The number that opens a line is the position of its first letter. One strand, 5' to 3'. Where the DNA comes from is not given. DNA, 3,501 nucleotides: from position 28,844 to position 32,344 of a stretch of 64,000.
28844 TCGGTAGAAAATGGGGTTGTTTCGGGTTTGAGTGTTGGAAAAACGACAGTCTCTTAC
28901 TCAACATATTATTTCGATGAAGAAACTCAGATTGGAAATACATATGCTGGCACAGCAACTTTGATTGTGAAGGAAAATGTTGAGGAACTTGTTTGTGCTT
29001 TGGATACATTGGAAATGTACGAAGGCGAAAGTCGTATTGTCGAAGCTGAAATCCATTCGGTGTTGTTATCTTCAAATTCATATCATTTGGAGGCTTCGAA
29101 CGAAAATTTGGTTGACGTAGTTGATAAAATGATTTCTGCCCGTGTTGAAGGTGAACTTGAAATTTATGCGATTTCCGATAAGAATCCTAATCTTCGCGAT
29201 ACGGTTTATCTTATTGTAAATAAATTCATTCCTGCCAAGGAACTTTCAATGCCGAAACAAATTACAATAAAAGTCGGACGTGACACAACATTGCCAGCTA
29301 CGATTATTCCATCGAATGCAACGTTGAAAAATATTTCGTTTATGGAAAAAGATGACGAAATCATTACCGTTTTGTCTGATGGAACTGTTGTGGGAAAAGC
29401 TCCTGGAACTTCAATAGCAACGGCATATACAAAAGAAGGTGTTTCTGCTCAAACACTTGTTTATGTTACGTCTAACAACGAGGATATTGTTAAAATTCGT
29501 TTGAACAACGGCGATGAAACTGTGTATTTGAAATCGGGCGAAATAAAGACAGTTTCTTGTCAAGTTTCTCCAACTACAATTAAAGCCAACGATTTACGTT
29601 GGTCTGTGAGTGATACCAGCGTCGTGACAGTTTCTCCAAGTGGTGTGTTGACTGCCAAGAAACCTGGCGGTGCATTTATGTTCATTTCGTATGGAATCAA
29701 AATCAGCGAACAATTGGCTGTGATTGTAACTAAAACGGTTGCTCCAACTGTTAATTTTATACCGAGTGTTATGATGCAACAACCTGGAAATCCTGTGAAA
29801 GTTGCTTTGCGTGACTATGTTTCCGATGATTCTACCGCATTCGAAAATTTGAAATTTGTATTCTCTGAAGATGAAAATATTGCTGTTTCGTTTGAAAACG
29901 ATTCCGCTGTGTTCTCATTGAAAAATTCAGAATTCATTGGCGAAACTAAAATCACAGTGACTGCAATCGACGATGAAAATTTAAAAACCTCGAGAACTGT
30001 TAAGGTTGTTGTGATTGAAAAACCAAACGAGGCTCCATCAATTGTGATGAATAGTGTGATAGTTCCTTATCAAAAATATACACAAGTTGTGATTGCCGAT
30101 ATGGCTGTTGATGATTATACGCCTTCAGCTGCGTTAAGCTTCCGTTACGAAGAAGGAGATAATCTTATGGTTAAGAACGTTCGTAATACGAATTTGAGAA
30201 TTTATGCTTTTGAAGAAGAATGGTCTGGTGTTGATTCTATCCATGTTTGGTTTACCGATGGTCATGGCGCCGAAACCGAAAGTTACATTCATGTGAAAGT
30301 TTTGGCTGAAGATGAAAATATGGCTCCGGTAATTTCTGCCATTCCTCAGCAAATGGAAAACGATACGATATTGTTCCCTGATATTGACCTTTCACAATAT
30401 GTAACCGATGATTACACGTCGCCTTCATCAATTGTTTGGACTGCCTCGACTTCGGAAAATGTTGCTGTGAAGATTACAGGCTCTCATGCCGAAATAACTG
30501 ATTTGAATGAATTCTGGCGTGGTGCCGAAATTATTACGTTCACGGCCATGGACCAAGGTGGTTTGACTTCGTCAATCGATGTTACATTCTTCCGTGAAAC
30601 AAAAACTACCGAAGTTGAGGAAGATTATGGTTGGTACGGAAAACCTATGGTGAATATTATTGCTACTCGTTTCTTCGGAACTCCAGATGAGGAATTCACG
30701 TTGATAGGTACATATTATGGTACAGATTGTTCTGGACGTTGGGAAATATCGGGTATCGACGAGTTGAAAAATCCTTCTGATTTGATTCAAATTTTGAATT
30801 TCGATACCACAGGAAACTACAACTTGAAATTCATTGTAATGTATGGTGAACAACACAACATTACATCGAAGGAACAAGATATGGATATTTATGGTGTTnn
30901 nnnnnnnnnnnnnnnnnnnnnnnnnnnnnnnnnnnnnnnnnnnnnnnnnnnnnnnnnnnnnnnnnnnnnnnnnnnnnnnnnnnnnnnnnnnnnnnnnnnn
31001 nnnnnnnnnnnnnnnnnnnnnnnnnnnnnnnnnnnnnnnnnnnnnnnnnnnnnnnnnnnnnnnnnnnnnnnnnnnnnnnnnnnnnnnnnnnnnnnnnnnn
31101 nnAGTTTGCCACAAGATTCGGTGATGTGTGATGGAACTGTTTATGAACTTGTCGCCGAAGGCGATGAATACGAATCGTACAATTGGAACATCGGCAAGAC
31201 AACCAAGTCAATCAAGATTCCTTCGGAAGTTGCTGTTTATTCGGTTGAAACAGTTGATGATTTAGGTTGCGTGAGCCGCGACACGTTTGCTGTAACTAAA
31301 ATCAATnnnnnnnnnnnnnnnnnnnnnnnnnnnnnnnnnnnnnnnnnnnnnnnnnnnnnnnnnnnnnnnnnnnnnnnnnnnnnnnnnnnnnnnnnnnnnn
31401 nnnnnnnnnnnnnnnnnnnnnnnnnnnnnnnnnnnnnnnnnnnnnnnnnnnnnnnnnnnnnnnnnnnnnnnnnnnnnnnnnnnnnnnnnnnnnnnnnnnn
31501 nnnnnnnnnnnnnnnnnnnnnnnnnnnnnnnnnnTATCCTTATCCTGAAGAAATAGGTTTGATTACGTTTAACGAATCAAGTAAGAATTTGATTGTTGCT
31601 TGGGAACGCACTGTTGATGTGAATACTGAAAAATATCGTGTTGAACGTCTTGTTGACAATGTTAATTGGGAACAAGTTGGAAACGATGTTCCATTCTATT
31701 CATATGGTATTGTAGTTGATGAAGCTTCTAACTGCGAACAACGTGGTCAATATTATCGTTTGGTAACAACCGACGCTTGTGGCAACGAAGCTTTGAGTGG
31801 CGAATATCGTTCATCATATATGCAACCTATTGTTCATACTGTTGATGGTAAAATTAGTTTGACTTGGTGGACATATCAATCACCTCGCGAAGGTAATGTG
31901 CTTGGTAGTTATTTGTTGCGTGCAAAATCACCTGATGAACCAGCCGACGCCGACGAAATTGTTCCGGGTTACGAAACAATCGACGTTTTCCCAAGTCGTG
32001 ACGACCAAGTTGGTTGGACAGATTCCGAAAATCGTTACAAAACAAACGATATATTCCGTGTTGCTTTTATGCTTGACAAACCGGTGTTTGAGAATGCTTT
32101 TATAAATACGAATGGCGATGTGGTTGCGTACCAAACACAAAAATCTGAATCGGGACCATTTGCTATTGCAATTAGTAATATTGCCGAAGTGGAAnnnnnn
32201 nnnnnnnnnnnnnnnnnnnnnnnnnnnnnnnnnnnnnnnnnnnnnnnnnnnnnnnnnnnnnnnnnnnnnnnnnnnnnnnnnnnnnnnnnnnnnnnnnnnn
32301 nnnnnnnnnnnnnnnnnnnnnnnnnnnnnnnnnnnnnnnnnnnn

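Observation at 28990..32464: Conserved 3.5-kb C-terminal cassette shared by all three giants, with diverged synonymous sites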

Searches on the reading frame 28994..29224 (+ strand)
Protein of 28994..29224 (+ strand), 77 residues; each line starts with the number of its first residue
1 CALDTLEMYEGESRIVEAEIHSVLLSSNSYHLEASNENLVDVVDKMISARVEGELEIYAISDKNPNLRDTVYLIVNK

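Call 77: search_protein_families(library=pfam, proteins=[window:28994-29224:+], max_evalue=0.5)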
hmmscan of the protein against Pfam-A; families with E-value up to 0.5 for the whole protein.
window:28994-29224:+ (77 aa): 1 family
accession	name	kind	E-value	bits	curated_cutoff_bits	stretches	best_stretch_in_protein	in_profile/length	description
PF21461.3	HL_N-beta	-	0.093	13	27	1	24-64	8-47/57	Hyaluronate lyase, N-terminal beta-sheet domain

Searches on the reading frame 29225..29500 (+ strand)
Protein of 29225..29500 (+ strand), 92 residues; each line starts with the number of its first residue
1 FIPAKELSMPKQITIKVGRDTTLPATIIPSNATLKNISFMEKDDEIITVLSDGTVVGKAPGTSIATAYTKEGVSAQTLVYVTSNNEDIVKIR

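Call 77: search_protein_families(library=pfam, proteins=[window:29225-29500:+], max_evalue=0.5)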
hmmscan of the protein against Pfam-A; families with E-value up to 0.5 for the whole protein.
window:29225-29500:+ (92 aa): 3 families
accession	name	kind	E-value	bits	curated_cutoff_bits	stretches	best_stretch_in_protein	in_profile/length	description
PF02368.24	Big_2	-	4.4e-06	27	22.8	1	9-77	8-76/79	Bacterial Ig-like domain (group 2)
PF13362.12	Toprim_3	-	0.085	13.7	27.2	1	20-87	18-84/95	Toprim domain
PF20813.2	FhbB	-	0.14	12.9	27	1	21-71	19-69/80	Factor H binding protein B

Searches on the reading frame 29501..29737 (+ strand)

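Call 77: search_protein_families(library=pfam, proteins=[window:29501-29737:+], max_evalue=0.5)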
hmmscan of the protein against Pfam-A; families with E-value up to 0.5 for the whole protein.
window:29501-29737:+ (79 aa): 3 families
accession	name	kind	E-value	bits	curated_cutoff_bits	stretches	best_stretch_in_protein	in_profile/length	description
PF02368.24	Big_2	-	3.5e-06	27.3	22.8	1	7-57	11-61/79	Bacterial Ig-like domain (group 2)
PF21461.3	HL_N-beta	-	0.0093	16.2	27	1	29-63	11-44/57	Hyaluronate lyase, N-terminal beta-sheet domain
PF25354.1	Ig_NUP210_16th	-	0.09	12.7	27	1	33-60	31-59/72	NUP210-like, Ig-like domain 16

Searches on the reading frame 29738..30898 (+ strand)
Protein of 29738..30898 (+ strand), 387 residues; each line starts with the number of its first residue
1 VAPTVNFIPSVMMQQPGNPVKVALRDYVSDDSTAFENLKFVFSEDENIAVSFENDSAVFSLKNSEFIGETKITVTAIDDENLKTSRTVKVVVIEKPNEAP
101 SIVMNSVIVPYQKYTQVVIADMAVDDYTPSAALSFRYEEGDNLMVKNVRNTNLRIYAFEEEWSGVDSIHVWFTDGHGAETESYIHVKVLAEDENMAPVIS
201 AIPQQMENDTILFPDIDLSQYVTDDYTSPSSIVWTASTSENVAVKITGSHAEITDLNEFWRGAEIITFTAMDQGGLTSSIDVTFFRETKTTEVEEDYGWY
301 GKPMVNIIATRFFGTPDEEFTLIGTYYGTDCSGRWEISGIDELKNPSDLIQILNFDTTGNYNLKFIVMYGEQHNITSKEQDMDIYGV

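Call 33: search_solved_structures(query=A1, max_evalue=1, show_alignments=2)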
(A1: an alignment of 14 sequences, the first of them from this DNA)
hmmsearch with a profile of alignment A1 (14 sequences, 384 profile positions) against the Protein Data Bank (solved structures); distinct sequences matched with E-value up to 1: 23.
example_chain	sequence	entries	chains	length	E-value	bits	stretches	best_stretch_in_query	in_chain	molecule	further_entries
6nz0_Z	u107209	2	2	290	0.0002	23.4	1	53-194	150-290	Dyslexia-associated protein KIAA0319-like protein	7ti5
6e6b_A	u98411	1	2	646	0.0071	18.3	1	72-210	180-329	Protocadherin gamma B4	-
5dzy_A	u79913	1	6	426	0.17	13.8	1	71-191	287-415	Pcdhb8 protein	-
2yrl_A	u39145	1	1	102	0.26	13.2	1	50-95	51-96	KIAA1837 protein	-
8tq4_D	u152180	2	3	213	0.28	13.1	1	300-344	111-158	Fab M142 Light Chain | Fab M1/42 Light Chain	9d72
6pis_L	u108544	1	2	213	0.3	13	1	300-351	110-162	ANTIBODY FAB FRAGMENT LIGHT CHAIN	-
3r06_A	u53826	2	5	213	0.33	12.8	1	300-351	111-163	anti-mouse CD3epsilon antibody 2C11 Fab light chain | Mouse anti-mouse CD3epsilon antibody 2C11 light chain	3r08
4wht_J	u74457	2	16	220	0.34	12.8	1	300-344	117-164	Light chain of the Fab fragment derived from neutralizing antibody 3/11 | Light chain of Fab fragment derived from neutralizing antibody 3/11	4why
3ld8_B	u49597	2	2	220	0.36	12.7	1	300-351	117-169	antibody Fab fragment light chain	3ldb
5hbt_C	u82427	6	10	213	0.39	12.6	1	301-344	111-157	Fab35, Light Chain | Fab35 light chain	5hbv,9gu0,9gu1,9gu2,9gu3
1c5d_L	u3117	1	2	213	0.39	12.6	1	301-344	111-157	MONOCLONAL ANTIBODY AGAINST THE MAIN IMMUNOGENIC REGION OF THE HUMAN MUSCLE ACETYLCHOLINE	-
8hs2_C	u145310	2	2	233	0.4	12.6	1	301-344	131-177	Light chain of Fab046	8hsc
1lk3_L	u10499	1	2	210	0.41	12.5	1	301-344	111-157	9D7 Light Chain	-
4uao_B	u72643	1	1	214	0.42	12.5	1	301-344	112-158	immunoglobulin R31C2 light chain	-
8r38_L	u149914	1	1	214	0.42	12.5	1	301-344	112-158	BIIG2 Fab, light chain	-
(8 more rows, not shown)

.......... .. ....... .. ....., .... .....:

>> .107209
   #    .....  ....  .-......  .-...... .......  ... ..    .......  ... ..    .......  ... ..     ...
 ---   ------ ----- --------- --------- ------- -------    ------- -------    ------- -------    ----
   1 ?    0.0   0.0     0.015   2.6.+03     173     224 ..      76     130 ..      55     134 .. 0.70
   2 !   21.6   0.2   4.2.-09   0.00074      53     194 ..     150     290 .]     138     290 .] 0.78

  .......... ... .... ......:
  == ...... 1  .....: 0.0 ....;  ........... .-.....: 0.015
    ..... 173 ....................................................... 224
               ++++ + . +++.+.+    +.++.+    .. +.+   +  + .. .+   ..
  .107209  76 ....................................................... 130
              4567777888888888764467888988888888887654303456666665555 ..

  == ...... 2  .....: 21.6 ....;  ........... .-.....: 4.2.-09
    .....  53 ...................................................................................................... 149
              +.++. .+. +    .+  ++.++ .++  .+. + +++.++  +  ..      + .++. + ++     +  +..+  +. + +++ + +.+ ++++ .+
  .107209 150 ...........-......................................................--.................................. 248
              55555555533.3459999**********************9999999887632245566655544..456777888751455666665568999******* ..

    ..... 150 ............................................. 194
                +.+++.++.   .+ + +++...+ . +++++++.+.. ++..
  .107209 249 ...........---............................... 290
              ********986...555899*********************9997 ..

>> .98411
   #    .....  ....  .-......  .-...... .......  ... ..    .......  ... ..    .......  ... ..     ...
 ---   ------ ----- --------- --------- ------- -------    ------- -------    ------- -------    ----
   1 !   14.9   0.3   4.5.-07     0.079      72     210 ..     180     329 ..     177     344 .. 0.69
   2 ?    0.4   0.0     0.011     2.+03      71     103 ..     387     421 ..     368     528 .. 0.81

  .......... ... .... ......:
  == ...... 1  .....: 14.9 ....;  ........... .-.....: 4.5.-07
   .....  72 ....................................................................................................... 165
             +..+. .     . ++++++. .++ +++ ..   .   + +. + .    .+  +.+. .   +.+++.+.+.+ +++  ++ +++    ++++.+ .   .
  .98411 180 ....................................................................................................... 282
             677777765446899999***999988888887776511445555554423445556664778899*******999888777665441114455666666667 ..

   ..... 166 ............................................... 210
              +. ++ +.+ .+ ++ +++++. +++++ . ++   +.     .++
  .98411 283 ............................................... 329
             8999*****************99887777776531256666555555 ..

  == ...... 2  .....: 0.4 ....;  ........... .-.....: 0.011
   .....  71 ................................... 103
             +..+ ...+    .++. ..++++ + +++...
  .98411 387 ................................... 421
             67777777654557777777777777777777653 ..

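Call 34: search_protein_families(library=pfam, alignment_id=A1, max_evalue=0.1)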
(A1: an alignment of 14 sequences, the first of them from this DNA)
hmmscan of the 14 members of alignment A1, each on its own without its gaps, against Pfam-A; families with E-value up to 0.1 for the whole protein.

A. member 1, seq(387 aa): 2 families
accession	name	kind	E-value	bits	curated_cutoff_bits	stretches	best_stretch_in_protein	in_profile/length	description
PF17963.7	Big_9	-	2.9e-07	31.7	23.6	0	194-284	1-88/89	Bacterial Ig domain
PF19001.5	DUF5730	-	0.091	13.1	25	0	110-163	89-138/182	Family of unknown function (DUF5730)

B. families by the number of members that match (of 14 scanned): 17 families
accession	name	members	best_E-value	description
PF17963.7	Big_9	14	1.4e-10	Bacterial Ig domain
PF18911.6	PKD_4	2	4.4e-05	PKD domain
PF00801.26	PKD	2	0.00044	PKD domain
PF05792.18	Candida_ALS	1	0.0014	Candida agglutinin-like (ALS)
PF22352.2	K319L-like_PKD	1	0.0033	K319L-like, PKD domain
PF18981.6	InlK_D3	1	0.005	Internalin K domain (D3/D4)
PF17312.8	Helveticin_J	1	0.0082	Bacteriocin helveticin-J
PF10988.14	DUF2807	1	0.025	Putative auto-transporter adhesin, head GIN domain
PF01573.21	Bromo_MP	1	0.031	Bromovirus movement protein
PF18957.6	RibLong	1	0.031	Long Rib domain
PF09136.16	Glucodextran_B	1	0.055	Glucodextranase, domain B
PF18563.6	TubC_N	1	0.057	TubC N-terminal docking domain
PF17415.7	NigD_C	1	0.062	NigD-like C-terminal beta sandwich domain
PF16380.10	BT_4170-like_C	1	0.064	Rhamnogalacturonan lyase BT_4170-like, C-terminal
PF20942.3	DUF4785_2nd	1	0.067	Domain of unknown function (DUF4785) central domain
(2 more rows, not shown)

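Call 49: predict_structure(alignment_id=A1)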
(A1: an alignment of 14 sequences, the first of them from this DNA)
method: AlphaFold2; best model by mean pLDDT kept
length: 387 residues; sequences in the alignment: 14
mean_pLDDT: 87.0   pTM: 0.46
mean pLDDT of the five models: 87.0, 86.3, 85.8, 85.0, 84.3
residues with pLDDT >= 90: 161; 70-90: 213; 50-70: 13; < 50: 0
segments of 3 or more residues with pLDDT < 50: none
pLDDT, mean of each block of 10 residues (from residue 1): 91 83 94 92 93 92 88 95 94 87 85 85 85 91 90 88 91 92 88 81 86 89 82 89 89 85 89 88 85 65 80 86 83 86 83 88 88 82 83
secondary structure, 60 per line:
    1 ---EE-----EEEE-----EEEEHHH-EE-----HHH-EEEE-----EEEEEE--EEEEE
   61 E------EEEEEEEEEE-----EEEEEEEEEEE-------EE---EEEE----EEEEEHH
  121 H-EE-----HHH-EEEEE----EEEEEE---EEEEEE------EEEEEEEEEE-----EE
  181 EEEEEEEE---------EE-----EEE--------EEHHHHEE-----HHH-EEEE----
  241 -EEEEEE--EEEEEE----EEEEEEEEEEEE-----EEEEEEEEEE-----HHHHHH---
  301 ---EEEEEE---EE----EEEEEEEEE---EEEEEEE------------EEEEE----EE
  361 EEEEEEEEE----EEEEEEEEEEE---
elements in order: E11-14 E20-23 E39-42 E48-53 E56-61 E68-77 E83-93 E106-109 E114-118 E134-138 E143-148 E152-157 E164-173 E179-188 E205-207 H218-221 E233-236 E242-247 E250-255 E260-271 E277-286 H292-297 E304-309 E319-327 E331-337 E350-354 E359-369 E374-384

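Call 52: fold_search(model_id=the predicted structure, library=pdb)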
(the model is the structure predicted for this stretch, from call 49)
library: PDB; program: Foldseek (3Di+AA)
matches with E <= 10: 1935; with E <= 0.001: 461
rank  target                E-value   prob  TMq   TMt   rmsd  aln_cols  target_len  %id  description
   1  5szo_B                4.4e-14  1.00  0.20  0.19  41.1       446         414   16  Protocadherin Gamma B7 extracellular cadherin domains 1-4 P41212 crystal form (released 2016-10-19)
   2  5szo_A                6.8e-14  1.00  0.21  0.20  41.5       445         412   15  Protocadherin Gamma B7 extracellular cadherin domains 1-4 P41212 crystal form (released 2016-10-19)
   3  6vfp_A                2.7e-13  1.00  0.22  0.20  38.7       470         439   11  Crystal structure of human protocadherin 1 EC1-EC4 (released 2020-03-11)
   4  6e6b_A                3.1e-13  1.00  0.22  0.14  43.1       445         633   13  Crystal structure of the Protocadherin GammaB4 extracellular domain (released 2019-04-10)
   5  6vfr_A                3.4e-13  1.00  0.22  0.20  39.9       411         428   14  Crystal structure of human protocadherin 18 EC1-EC4 (released 2020-03-11)
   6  5t9t_A                4.4e-13  1.00  0.22  0.17  43.1       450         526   13  Protocadherin Gamma B2 extracellular cadherin domains 1-5 (released 2016-10-19)
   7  5t9t_B                5.9e-13  1.00  0.22  0.17  43.6       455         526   13  Protocadherin Gamma B2 extracellular cadherin domains 1-5 (released 2016-10-19)
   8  6vft_A                5.9e-13  1.00  0.22  0.21  40.4       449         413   12  Crystal structure of human delta protocadherin 17 EC1-EC4 (released 2020-03-11)
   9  6meq                  8.3e-13  1.00  0.21  0.20  38.4       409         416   14  PcdhgB3 EC1-4 in 50 mM HEPES (released 2019-09-04)
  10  6e6b_B                1.4e-12  1.00  0.22  0.14  43.2       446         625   12  Crystal structure of the Protocadherin GammaB4 extracellular domain (released 2019-04-10)
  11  5dzv_A                1.4e-12  1.00  0.21  0.16  43.5       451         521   10  Protocadherin alpha 7 extracellular cadherin domains 1-5 (released 2016-05-04)
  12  5szm_A                1.6e-12  1.00  0.23  0.22  38.8       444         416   13  Protocadherin gamma A8 extracellular cadherin domains 1-4 (released 2016-10-19)
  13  5szp_A                2.0e-12  1.00  0.21  0.21  40.2       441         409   14  Protocadherin Gamma B7 extracellular cadherin domains 1-4 P21 crystal form (released 2016-10-19)
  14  8egx_B                2.4e-12  1.00  0.22  0.20  39.2       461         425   14  Complex of Fat4(EC1-4) bound to Dchs1(EC1-4) (released 2023-02-22)
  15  6vft_B                2.4e-12  1.00  0.21  0.20  41.0       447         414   13  Crystal structure of human delta protocadherin 17 EC1-EC4 (released 2020-03-11)
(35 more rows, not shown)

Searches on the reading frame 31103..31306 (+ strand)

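Call 77: search_protein_families(library=pfam, proteins=[window:31103-31306:+], max_evalue=0.5)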
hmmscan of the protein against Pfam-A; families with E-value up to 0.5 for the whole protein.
window:31103-31306:+ (68 aa): 1 family
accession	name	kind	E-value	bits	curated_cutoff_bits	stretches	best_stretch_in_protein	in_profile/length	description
PF23201.1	DUF7062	-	0.084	13.3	27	1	25-67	39-79/100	Domain of unknown function (DUF7062)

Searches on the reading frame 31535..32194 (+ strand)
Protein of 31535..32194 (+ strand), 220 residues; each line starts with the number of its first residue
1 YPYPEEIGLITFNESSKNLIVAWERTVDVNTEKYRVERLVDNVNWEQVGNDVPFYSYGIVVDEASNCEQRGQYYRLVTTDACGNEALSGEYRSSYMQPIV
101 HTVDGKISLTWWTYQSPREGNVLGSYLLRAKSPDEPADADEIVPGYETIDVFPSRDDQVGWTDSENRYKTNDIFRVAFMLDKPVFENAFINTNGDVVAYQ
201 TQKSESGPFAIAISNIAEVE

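Call 12: search_protein_families(library=pfam, proteins=[P0003], max_evalue=0.01)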
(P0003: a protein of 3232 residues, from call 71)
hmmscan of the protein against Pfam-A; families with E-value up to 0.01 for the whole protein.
P0003 (3232 aa): 9 families
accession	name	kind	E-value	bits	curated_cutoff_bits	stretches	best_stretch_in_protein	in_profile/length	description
PF21461.3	HL_N-beta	-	7.5e-16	58.1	27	3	1176-1210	12-45/57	Hyaluronate lyase, N-terminal beta-sheet domain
PF18911.6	PKD_4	-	2.7e-11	43.8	27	0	2683-2711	47-75/85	PKD domain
PF02368.24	Big_2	-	7.2e-09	35.9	22.8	1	2083-2155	1-75/79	Bacterial Ig-like domain (group 2)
PF00801.26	PKD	-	1.8e-08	34.7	23.5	0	2643-2709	2-70/80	PKD domain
PF18962.6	Por_Secre_tail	-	2.7e-05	24.8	27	1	3157-3230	1-73/75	Secretion system C-terminal sorting domain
PF06832.18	BiPBP_C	-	0.00083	19.7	26.8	0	1433-1464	45-76/90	Penicillin-Binding Protein C-terminus Family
PF00127.26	Copper-bind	-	0.00096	20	21.2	0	1785-1807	63-85/99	Copper binding proteins, plastocyanin/azurin family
PF22820.2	TcaA_3rd_4th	-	0.0048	17.3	27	1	1437-1482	17-62/73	TcaA protein 3rd/4th domain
PF24474.1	DUF7579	-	0.0049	17.1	27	0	3114-3212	14-113/120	Domain of unknown function (DUF7579)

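Call 13: search_protein_families(library=ncbifam, proteins=[P0003], max_evalue=0.01)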
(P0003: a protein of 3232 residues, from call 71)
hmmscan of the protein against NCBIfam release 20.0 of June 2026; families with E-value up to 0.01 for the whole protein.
P0003 (3232 aa): 1 family
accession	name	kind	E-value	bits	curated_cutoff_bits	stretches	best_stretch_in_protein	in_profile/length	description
TIGR04183.1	Por_Secre_tail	domain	4.1e-06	26.7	23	1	3157-3232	1-71/72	T9SS type A sorting domain-containing protein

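Call 71: search_protein_representatives(alignment_id=A3)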
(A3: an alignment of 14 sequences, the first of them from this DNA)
Query: 14 sequences, 218 profile positions. Proteins with E-value up to 0.001 (for the whole library): 1565; up to 1e-10: 245; up to 1e-30: 20. The best 150 are listed.
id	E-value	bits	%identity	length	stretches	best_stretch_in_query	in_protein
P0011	9.7e-107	371.9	-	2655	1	1-218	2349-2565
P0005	2.9e-104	363.8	-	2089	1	1-218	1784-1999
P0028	1.1e-103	361.9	-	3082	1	1-218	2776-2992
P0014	5.3e-103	359.7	-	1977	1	1-218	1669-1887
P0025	3.1e-102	357.1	-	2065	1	1-218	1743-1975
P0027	1.5e-100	351.6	-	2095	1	1-218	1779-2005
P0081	3.0e-98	344.1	-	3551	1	1-218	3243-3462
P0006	2.5e-94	331.3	-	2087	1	1-218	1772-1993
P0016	1.7e-89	315.5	-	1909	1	1-218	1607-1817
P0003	1.4e-80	286.3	-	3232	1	1-218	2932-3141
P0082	1.3e-76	273.4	-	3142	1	1-218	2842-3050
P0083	1.9e-76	272.9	-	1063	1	1-218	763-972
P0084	9.0e-72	257.6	-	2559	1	1-218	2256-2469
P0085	6.3e-71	254.8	-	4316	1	1-218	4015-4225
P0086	4.5e-68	245.5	-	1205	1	1-218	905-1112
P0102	3.1e-23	98.9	-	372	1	2-218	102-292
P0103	2.1e-22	96.1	-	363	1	1-216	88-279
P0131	4.5e-18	82.0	-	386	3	2-115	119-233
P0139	3.9e-17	79.0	-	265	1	20-217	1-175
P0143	6.0e-17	78.3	-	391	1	2-216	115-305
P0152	2.2e-16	76.5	-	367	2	3-132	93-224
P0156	8.2e-16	74.6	-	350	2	6-133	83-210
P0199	1.1e-13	67.7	-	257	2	10-132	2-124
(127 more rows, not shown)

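Call 74: search_protein_families(library=pfam, proteins=[P0102, P0103, P0131, P0143, P0152, P0156, P0139, P0199], max_evalue=0.01)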
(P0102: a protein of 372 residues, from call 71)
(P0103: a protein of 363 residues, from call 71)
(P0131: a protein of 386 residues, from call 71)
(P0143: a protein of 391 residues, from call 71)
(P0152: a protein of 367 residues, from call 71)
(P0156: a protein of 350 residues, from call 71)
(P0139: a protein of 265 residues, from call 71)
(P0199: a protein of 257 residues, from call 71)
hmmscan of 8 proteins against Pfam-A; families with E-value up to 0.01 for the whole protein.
P0102 (372 aa): 1 family
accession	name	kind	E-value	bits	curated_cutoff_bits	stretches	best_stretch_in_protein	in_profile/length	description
PF18962.6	Por_Secre_tail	-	6.7e-07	29.9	27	1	307-368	3-72/75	Secretion system C-terminal sorting domain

P0103 (363 aa): 2 families
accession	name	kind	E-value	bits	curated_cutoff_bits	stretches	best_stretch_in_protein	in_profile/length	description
PF18962.6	Por_Secre_tail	-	1.6e-11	44.8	27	1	295-359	1-72/75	Secretion system C-terminal sorting domain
PF08329.16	ChitinaseA_N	-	0.0032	17.6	21.2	0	50-81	69-102/133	Chitinase A, N-terminal domain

P0131 (386 aa): 2 families
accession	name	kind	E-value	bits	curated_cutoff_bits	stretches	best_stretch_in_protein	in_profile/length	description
PF19910.5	DUF6383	-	5.9e-08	33.2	23.7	1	318-385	7-74/74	Domain of unknown function (DUF6383)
PF18911.6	PKD_4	-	0.0096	16.4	27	0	43-112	4-79/85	PKD domain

P0143 (391 aa): 3 families
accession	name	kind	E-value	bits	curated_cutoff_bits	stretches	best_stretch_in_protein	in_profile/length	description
PF18962.6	Por_Secre_tail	-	3.4e-06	27.7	27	1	323-390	3-75/75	Secretion system C-terminal sorting domain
PF19081.6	Ig_7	-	0.00031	21.4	27.3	1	38-112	7-80/84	Ig-like domain CHU_C associated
PF22352.2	K319L-like_PKD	-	0.00043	20.7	27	1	42-112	4-84/84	K319L-like, PKD domain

P0152 (367 aa): 1 family
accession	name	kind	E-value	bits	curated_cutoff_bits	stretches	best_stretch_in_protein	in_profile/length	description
PF18962.6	Por_Secre_tail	-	3.9e-06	27.5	27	1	297-366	1-75/75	Secretion system C-terminal sorting domain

P0156 (350 aa): 2 families
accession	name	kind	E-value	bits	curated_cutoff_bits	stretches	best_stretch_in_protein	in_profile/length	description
PF18962.6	Por_Secre_tail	-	0.00026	21.7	27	1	301-346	20-68/75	Secretion system C-terminal sorting domain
PF17210.9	SdrD_B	-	0.0005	20.7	29.7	0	304-346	28-70/112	SdrD B-like domain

P0139 (265 aa): 2 families
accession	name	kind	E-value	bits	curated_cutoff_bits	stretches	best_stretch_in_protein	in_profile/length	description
PF18962.6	Por_Secre_tail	-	2.4e-10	41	27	1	192-264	2-75/75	Secretion system C-terminal sorting domain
PF11589.14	DUF3244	-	0.0042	17.5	25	0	200-255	31-87/96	Domain of unknown function (DUF3244)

P0199 (257 aa): 1 family
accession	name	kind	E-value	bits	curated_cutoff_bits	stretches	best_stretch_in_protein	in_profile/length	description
PF19910.5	DUF6383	-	7.5e-10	39.3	23.7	1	189-256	6-74/74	Domain of unknown function (DUF6383)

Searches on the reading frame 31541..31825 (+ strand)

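Call 77: search_protein_families(library=pfam, proteins=[window:31541-31825:+], max_evalue=0.5)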
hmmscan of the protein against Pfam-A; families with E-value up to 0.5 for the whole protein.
window:31541-31825:+ (95 aa): 2 families
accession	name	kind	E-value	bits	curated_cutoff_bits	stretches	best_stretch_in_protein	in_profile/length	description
PF20251.4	Big_14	-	0.11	12.9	27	1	29-90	35-89/104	Bacterial Ig-like domain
PF14138.11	COX16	-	0.19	12.5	27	1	22-46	48-72/79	Cytochrome c oxidase assembly protein COX16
